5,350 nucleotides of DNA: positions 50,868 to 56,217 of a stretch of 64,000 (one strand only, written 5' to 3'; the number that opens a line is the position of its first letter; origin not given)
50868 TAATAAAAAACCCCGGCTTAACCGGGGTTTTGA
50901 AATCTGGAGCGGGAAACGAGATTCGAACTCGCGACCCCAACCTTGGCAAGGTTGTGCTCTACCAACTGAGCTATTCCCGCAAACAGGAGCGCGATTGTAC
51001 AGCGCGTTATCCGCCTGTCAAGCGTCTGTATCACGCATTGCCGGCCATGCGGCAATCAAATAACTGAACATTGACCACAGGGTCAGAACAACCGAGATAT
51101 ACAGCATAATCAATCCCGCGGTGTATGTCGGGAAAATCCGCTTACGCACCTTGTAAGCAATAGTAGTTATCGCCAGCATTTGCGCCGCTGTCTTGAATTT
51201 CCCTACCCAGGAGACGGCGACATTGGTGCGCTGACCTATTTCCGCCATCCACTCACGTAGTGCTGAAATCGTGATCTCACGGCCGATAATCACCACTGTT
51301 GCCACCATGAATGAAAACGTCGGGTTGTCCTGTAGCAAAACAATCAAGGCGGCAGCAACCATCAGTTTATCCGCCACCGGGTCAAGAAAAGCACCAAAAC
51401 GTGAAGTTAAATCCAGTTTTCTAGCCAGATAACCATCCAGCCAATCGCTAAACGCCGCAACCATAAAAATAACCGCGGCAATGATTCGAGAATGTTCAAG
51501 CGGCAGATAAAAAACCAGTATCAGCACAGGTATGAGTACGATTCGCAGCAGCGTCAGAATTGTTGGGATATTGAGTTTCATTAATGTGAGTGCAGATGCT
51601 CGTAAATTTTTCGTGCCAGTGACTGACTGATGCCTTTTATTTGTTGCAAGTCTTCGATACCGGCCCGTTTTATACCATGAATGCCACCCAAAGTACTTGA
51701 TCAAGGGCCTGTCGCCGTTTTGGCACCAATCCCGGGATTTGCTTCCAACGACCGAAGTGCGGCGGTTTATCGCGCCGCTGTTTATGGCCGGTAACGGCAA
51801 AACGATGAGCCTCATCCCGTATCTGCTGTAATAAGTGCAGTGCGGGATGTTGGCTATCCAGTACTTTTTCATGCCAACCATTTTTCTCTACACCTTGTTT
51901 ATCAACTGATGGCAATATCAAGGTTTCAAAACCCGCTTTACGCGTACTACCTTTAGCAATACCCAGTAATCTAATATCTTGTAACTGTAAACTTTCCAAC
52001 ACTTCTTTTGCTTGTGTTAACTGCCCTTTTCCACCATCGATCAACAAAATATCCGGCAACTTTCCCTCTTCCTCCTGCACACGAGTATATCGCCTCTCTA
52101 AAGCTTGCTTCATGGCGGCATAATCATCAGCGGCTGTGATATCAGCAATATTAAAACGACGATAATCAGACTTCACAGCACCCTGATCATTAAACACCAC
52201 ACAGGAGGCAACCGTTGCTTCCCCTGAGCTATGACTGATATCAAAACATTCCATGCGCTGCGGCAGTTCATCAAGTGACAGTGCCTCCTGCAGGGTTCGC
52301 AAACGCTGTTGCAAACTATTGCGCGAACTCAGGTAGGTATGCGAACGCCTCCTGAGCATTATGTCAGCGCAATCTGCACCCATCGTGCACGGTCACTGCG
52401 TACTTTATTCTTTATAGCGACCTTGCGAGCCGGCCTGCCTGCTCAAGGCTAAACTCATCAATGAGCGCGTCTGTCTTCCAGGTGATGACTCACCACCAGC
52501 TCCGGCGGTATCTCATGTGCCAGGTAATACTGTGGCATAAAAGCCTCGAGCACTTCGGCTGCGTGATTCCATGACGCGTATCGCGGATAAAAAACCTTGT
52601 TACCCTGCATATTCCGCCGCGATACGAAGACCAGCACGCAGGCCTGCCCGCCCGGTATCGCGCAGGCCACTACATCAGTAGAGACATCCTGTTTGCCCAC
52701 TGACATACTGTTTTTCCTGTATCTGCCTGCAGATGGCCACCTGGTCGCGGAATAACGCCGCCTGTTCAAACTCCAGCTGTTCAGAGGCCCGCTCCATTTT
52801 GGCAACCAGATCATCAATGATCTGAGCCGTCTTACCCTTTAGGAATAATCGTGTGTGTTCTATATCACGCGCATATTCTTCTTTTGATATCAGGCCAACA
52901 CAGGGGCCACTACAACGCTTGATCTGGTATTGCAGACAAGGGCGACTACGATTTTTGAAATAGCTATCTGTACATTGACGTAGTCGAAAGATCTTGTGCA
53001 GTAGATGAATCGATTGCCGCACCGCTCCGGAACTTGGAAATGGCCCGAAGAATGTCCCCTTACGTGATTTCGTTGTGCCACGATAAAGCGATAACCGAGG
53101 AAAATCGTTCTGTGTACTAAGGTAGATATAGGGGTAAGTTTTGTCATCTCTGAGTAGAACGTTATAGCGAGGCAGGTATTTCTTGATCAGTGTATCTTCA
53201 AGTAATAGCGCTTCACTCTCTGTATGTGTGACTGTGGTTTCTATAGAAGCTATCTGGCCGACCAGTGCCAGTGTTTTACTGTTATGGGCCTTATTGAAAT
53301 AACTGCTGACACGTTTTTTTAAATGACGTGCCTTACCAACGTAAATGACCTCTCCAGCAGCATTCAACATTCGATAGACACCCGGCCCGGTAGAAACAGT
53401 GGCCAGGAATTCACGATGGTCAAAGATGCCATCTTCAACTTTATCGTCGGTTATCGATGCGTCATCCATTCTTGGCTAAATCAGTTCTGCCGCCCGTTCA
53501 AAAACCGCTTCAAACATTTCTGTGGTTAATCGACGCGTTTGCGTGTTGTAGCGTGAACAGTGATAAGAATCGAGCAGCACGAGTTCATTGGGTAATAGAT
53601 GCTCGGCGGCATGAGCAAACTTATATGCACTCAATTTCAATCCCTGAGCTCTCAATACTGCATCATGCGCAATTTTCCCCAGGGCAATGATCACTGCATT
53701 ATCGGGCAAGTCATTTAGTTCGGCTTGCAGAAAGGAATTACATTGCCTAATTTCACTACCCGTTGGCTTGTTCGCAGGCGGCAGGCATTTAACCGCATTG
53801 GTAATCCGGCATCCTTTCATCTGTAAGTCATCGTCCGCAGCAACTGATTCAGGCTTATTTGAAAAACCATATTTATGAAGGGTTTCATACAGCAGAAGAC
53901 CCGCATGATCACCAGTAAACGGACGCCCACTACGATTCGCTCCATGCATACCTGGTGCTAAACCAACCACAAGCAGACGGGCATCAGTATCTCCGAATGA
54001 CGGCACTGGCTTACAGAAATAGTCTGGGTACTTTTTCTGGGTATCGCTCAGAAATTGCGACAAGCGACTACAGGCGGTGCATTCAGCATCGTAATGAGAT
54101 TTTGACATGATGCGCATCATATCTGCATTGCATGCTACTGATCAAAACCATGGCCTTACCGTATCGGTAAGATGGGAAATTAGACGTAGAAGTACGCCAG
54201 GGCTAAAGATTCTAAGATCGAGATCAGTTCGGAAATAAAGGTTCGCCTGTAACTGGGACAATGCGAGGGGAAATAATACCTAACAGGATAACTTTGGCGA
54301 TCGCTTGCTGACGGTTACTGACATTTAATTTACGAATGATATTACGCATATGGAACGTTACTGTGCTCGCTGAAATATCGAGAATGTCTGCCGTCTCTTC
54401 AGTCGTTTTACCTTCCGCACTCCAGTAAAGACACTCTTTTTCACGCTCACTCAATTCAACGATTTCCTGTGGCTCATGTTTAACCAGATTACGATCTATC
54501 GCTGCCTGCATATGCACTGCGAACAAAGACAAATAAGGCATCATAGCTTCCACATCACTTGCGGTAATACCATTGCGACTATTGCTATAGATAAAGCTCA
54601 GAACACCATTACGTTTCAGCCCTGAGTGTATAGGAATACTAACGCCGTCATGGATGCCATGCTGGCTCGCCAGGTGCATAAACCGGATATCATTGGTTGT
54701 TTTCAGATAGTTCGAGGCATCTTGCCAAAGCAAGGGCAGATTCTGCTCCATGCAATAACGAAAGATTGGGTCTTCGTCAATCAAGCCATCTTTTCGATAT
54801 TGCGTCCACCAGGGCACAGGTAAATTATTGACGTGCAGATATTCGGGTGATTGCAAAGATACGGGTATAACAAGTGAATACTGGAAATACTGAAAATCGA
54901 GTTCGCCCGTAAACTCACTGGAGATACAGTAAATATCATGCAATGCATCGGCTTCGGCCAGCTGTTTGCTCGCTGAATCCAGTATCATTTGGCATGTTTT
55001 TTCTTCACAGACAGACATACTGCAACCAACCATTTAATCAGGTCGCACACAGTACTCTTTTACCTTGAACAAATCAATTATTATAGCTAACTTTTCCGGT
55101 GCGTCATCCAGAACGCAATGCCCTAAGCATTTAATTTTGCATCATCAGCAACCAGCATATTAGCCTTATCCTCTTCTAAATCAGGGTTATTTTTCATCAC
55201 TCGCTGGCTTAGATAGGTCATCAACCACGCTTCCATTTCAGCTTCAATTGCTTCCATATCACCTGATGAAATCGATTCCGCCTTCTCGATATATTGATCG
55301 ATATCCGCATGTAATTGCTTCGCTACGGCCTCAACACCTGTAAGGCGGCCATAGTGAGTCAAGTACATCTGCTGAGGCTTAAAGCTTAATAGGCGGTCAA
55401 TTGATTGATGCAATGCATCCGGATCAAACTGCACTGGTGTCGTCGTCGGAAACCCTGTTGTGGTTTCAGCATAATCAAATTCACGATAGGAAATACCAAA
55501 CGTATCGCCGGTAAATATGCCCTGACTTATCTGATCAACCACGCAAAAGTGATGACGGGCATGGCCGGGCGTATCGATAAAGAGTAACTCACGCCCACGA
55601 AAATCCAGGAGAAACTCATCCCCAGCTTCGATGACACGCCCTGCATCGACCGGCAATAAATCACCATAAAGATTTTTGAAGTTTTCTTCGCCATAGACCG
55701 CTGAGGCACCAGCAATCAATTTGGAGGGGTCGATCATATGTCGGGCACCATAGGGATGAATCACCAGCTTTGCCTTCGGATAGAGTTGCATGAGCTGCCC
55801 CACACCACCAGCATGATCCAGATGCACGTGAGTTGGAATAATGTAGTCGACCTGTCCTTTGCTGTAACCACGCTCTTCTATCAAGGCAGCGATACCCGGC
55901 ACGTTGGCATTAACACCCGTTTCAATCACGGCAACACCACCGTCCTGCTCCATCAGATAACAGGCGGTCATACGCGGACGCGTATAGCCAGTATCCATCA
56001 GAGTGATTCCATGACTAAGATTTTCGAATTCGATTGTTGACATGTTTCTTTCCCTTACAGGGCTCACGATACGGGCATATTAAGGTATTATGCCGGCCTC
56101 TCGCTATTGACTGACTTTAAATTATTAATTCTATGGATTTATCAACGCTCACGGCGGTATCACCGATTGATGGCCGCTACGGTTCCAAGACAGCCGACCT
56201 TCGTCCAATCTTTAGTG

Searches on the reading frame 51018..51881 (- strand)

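Call 35: search_protein_families(library=pfam, proteins=[window:51018-51881:-], max_evalue=0.0001)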
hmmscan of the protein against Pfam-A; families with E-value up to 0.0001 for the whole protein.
window:51018-51881:- (287 aa): 1 family
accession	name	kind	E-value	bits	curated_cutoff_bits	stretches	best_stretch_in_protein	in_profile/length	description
PF01066.26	CDP-OH_P_transf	-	4.6e-39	134.7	22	1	103-269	1-152/152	CDP-alcohol phosphatidyltransferase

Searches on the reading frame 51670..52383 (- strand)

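Call 95: search_protein_families(library=pfam, proteins=[window:51670-52383:-], max_evalue=0.001)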
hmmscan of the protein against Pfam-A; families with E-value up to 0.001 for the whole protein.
window:51670-52383:- (237 aa): 1 family
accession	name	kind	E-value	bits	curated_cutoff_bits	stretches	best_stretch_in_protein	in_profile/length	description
PF08459.17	UvrC_RNaseH_dom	-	1.5e-57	194.3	22.3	1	32-197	1-159/159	UvrC RNAse H endonuclease domain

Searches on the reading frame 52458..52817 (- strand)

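Call 95: search_protein_families(library=pfam, proteins=[window:52458-52817:-], max_evalue=0.001)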
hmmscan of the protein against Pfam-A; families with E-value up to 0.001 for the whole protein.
window:52458-52817:- (119 aa): 1 family
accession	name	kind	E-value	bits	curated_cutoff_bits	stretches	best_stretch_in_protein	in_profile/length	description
PF22920.2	UvrC_RNaseH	-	1.7e-14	54.2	24.3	1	47-117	2-74/116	UvrC Ribonuclease H-like domain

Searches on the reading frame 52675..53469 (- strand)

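Call 36: search_protein_families(library=pfam, proteins=[window:52675-53469:-], max_evalue=0.0001)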
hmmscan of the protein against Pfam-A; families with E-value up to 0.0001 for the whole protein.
window:52675-53469:- (264 aa): 2 families
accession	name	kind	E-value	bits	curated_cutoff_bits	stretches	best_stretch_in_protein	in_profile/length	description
PF01541.30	GIY-YIG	-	2.8e-12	47.2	22.6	1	30-103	3-78/78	GIY-YIG catalytic domain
PF02151.25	UVR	-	1.2e-07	31.7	21.5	1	217-244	3-30/36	UvrB/uvrC motif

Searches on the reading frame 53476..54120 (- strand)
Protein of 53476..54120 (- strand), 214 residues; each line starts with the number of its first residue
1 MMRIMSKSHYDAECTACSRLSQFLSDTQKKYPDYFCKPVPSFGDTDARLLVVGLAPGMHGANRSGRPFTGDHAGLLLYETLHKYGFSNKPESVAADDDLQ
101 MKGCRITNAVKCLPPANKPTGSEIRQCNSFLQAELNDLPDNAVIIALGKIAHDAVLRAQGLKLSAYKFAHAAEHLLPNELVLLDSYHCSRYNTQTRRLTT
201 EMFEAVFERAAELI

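Call 36: search_protein_families(library=pfam, proteins=[window:53476-54120:-], max_evalue=0.0001)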
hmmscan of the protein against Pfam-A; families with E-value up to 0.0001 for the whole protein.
window:53476-54120:- (214 aa): 1 family
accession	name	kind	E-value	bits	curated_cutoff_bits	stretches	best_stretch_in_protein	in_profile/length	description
PF03167.25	UDG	-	4e-29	102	24.3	1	40-209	1-139/141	Uracil DNA glycosylase superfamily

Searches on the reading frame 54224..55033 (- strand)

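Call 36: search_protein_families(library=pfam, proteins=[window:54224-55033:-], max_evalue=0.0001)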
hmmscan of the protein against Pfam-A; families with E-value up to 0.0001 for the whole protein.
window:54224-55033:- (269 aa): 4 families
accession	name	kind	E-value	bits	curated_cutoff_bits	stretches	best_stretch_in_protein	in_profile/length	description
PF03472.21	Autoind_bind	-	4e-25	88.5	23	1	39-178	10-148/149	Autoinducer binding domain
PF00196.25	GerE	-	6.8e-20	70.9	23.5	1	194-246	3-55/57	Bacterial regulatory proteins, luxR family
PF08281.18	Sigma70_r4_2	-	3.2e-06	27.1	25.7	1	191-236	8-54/54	Sigma-70, region 4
PF04545.22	Sigma70_r4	-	4.7e-06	26.5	24.1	1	192-236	3-48/50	Sigma-70, region 4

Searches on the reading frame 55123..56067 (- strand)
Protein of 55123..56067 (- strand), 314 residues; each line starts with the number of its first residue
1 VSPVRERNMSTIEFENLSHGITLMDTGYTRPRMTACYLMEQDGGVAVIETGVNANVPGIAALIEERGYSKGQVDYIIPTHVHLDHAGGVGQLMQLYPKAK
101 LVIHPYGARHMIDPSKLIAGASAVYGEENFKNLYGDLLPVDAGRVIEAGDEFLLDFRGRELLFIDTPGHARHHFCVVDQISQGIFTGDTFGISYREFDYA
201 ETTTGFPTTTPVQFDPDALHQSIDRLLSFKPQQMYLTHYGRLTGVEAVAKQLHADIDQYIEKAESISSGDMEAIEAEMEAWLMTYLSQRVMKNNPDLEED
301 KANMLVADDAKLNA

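Call 36: search_protein_families(library=pfam, proteins=[window:55123-56067:-], max_evalue=0.0001)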
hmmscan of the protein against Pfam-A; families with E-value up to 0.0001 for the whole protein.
window:55123-56067:- (314 aa): 2 families
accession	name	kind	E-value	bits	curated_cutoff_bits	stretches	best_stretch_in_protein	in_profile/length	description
PF00753.33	Lactamase_B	-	1.2e-26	94.3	22.7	1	30-238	2-196/196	Metallo-beta-lactamase superfamily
PF19583.5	ODP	-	3.5e-05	24.2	27.2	0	35-193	4-140/194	ODP family beta lactamase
